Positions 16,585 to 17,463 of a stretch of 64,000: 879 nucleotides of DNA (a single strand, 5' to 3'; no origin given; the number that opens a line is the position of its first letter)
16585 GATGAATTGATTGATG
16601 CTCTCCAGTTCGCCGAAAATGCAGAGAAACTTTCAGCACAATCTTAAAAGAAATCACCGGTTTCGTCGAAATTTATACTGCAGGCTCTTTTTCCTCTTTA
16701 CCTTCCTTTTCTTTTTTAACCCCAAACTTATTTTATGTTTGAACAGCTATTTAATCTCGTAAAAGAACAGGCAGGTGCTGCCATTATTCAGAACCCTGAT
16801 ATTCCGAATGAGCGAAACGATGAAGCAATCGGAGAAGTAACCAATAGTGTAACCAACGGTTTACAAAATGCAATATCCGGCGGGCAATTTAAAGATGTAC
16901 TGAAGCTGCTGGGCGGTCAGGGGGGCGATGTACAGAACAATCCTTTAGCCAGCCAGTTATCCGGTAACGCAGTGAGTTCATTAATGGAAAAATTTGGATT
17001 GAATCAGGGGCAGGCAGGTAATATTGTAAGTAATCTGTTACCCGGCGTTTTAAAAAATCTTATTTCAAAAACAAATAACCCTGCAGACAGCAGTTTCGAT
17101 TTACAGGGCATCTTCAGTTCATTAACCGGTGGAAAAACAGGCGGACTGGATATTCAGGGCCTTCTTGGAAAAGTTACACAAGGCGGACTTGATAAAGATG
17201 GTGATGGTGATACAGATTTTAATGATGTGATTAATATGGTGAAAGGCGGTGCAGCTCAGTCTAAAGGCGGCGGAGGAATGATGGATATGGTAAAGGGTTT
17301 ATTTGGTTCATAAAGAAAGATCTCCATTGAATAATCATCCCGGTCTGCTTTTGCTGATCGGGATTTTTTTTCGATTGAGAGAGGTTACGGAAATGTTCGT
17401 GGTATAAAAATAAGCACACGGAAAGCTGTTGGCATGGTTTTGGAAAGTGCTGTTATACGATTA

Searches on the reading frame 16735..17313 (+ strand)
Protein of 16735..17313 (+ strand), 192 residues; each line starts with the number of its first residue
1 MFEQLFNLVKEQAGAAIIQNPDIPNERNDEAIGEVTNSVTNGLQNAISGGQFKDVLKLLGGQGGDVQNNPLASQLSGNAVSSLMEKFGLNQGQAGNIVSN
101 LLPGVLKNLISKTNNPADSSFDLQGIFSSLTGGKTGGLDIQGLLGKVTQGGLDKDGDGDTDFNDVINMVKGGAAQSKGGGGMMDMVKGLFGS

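Call 31: search_protein_families(library=pfam, proteins=[window:16735-17313:+], max_evalue=0.001)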
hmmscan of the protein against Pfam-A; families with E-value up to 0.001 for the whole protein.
window:16735-17313:+ (192 aa): 1 family
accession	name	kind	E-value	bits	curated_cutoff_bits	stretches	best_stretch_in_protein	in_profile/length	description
PF06078.17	DUF937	-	0.00052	20.9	25.4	1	71-148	3-79/135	Bacterial protein of unknown function (DUF937)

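Call 35: find_encoding_contigs(protein=window:16735-17313:+, flank=3000, max_places=6)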
Protein window:16735-17313:+ (192 aa): 2 contigs read that carry it; 2 places shown.
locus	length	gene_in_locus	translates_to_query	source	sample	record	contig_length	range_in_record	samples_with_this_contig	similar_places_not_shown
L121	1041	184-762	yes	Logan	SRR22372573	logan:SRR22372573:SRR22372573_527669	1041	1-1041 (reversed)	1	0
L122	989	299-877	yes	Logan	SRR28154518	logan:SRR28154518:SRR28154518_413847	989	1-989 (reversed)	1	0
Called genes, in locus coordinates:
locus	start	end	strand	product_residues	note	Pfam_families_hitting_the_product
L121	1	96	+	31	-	?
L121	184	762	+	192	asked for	-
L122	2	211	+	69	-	?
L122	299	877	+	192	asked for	-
